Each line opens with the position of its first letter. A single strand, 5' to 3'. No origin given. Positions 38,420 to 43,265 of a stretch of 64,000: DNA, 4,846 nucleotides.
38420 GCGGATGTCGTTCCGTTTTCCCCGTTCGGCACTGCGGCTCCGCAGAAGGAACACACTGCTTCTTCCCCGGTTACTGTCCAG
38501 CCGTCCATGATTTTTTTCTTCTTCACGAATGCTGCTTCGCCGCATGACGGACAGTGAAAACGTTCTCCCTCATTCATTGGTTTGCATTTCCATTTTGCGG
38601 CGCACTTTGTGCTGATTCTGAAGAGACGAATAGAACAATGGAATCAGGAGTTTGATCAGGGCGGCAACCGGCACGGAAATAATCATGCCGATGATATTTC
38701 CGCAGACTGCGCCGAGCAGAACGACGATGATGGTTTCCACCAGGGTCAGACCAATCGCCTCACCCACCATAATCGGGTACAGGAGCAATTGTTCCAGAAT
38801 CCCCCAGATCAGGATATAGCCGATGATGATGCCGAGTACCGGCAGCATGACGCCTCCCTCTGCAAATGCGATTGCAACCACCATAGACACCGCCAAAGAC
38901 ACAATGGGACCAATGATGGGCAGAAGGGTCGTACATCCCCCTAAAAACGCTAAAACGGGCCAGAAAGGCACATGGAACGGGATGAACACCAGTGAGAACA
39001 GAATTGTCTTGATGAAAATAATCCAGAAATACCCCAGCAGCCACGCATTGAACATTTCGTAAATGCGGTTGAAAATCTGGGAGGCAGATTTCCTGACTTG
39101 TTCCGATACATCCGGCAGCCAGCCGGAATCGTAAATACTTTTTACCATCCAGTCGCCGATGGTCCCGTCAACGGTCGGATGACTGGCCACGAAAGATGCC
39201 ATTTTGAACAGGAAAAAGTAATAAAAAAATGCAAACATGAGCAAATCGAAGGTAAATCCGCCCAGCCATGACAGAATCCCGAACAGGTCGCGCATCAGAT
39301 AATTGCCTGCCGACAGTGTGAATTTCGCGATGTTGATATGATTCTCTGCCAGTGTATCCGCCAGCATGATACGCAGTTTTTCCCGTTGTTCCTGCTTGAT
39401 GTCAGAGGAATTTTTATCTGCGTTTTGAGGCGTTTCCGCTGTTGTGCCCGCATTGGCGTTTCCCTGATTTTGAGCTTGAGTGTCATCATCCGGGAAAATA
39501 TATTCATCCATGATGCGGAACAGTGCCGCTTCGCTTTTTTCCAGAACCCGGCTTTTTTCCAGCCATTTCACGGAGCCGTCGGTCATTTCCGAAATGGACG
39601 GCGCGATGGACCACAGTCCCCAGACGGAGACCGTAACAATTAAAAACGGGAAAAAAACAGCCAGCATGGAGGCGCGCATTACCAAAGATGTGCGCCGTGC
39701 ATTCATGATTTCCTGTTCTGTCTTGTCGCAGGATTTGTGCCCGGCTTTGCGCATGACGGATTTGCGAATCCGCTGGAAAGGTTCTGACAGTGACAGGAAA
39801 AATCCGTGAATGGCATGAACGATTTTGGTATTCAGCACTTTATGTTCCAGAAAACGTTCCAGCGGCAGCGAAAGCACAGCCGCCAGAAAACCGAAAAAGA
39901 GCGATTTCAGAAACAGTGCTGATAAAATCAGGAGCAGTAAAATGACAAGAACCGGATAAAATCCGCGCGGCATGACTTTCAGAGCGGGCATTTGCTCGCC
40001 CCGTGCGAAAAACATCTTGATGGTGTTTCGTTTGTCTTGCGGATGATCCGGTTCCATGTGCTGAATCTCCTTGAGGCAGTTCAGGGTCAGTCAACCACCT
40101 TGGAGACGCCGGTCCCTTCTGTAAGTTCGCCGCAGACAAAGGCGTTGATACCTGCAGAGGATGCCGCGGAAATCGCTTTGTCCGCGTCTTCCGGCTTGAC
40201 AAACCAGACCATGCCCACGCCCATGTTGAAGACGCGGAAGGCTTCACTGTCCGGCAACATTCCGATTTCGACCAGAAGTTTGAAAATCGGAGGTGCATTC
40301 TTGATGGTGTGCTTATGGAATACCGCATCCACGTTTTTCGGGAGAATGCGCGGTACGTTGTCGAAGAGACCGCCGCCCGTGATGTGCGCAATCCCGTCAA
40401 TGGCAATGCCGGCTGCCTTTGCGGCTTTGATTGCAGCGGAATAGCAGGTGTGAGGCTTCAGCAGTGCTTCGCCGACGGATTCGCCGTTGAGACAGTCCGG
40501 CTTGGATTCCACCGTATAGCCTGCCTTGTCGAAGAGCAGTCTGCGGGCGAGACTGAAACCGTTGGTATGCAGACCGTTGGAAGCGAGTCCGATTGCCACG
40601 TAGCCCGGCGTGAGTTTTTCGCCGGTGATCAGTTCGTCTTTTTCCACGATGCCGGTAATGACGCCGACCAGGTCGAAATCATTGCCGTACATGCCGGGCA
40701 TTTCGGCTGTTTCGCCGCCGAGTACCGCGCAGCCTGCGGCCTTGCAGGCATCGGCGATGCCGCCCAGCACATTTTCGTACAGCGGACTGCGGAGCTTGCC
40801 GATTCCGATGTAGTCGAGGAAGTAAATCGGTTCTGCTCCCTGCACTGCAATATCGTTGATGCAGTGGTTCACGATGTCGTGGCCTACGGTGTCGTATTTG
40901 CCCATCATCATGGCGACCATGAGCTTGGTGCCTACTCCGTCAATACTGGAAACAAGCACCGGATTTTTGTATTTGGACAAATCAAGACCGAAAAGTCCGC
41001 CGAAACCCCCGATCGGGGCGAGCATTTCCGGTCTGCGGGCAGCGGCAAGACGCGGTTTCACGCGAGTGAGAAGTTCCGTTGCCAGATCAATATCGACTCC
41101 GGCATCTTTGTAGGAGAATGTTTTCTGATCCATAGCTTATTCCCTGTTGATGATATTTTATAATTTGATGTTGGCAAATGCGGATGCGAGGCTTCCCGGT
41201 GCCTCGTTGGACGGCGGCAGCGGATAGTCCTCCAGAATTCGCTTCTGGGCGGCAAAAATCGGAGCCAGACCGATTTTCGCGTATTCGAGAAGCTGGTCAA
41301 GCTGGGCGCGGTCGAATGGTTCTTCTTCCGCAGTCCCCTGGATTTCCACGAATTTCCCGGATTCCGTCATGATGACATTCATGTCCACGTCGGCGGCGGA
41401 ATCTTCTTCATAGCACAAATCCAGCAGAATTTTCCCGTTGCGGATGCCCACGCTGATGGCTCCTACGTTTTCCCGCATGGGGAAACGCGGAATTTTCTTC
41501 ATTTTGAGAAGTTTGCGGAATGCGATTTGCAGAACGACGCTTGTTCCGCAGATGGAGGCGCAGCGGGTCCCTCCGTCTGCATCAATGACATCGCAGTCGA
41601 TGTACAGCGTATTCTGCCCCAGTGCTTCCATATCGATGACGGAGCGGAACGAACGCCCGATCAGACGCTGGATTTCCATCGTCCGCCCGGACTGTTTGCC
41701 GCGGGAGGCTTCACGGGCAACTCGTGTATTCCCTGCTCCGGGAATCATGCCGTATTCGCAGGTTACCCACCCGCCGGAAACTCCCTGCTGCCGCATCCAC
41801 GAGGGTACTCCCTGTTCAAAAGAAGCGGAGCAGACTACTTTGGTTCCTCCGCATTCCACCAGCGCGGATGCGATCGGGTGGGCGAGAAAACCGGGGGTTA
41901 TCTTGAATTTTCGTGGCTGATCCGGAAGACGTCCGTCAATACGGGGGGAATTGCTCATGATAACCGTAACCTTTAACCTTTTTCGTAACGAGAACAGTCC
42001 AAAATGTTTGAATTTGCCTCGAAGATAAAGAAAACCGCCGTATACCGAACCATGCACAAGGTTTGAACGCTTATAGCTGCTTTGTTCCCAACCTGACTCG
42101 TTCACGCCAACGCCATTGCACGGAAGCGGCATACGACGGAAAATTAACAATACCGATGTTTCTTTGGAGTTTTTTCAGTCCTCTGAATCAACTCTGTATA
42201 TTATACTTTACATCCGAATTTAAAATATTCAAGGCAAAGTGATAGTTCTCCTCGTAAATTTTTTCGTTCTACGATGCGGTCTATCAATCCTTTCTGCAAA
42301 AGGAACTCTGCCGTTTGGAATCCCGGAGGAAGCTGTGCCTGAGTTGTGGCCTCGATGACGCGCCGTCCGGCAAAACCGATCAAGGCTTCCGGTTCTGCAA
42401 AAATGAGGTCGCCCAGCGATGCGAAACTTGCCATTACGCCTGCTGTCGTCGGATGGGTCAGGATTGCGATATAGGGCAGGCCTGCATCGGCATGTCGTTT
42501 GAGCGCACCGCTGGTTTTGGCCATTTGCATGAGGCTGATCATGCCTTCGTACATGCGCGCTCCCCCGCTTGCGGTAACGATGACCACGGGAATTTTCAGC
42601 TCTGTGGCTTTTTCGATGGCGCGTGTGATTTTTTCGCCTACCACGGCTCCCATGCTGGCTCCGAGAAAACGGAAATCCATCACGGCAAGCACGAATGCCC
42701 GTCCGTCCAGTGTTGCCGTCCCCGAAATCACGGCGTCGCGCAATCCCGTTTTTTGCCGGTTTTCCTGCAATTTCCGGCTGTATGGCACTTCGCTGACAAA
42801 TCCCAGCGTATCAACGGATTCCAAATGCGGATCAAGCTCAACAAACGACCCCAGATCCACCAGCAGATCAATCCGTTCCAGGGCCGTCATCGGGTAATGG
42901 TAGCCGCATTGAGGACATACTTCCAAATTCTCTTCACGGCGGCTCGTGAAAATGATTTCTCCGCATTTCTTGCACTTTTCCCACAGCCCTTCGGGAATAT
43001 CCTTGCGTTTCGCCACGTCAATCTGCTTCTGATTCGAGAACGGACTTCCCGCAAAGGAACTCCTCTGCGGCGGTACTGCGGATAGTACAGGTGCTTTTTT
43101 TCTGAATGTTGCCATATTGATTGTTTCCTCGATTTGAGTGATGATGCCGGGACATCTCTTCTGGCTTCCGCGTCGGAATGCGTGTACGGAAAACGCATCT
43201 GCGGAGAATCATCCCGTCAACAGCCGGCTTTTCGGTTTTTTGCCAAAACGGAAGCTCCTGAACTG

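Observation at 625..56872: Family of 33-46 bp palindromic intergenic repeats, at least 11 copies in 64 kb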

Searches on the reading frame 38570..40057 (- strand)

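Call 47: search_protein_families(library=pfam, proteins=[window:38570-40057:-], max_evalue=0.001)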
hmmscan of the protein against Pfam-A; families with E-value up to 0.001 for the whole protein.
window:38570-40057:- (495 aa): 1 family
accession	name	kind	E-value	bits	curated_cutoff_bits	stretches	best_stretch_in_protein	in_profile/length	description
PF01594.21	AI-2E_transport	-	6.8e-16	58.8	34.3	1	319-471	174-322/327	AI-2E family transporter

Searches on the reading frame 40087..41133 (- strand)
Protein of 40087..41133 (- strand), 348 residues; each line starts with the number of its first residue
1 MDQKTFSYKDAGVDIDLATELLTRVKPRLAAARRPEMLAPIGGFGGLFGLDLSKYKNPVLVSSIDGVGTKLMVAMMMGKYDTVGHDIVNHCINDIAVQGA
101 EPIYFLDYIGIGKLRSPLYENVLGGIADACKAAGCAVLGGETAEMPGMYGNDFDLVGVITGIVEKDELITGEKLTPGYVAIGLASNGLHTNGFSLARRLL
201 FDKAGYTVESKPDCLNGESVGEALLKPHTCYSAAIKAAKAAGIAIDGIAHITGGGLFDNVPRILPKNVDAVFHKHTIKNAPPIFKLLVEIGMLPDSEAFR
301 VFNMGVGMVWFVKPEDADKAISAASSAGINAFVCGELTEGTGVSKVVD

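Call 68: search_protein_families(library=pfam, proteins=[window:40087-41133:-], max_evalue=0.00001)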
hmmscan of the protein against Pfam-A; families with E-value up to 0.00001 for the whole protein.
window:40087-41133:- (348 aa): 2 families
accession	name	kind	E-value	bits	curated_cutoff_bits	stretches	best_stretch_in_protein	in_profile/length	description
PF02769.27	AIRS_C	-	7e-26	91.7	23.1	1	176-344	2-152/156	AIR synthase related protein, C-terminal domain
PF00586.29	AIRS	-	1e-21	77.9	24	1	59-163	14-112/112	AIR synthase related protein, N-terminal domain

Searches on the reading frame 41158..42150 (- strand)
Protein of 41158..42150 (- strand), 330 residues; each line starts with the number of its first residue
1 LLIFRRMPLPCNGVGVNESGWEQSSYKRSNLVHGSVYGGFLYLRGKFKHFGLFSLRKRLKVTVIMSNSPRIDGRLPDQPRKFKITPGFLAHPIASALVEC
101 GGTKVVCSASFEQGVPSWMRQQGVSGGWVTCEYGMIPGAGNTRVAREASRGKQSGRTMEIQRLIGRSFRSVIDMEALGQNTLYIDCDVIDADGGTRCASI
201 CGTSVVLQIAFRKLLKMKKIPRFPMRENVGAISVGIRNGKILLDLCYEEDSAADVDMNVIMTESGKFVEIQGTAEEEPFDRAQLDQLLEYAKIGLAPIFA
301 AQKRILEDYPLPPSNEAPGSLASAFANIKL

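Call 68: search_protein_families(library=pfam, proteins=[window:41158-42150:-], max_evalue=0.00001)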
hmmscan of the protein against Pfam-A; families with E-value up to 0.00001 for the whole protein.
window:41158-42150:- (330 aa): 2 families
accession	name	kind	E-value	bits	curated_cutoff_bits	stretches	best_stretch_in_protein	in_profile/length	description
PF01138.27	RNase_PH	-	5.8e-25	88.6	25.5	1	79-210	2-127/130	3' exoribonuclease family, domain 1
PF03725.20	RNase_PH_C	-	1.2e-13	51.2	20.8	1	229-292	3-65/67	3' exoribonuclease family, domain 2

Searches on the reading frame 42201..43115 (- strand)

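Call 68: search_protein_families(library=pfam, proteins=[window:42201-43115:-], max_evalue=0.00001)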
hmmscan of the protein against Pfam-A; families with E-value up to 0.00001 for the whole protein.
window:42201-43115:- (304 aa): 2 families
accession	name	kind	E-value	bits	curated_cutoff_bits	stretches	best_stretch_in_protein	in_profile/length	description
PF01039.27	Carboxyl_trans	-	1.1e-23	84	22.3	1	76-258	8-177/493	Carboxyl transferase domain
PF17848.7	Zn_ribbon_ACC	-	2.6e-06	28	24.5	1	45-70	1-26/26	Acetyl-CoA carboxylase zinc finger domain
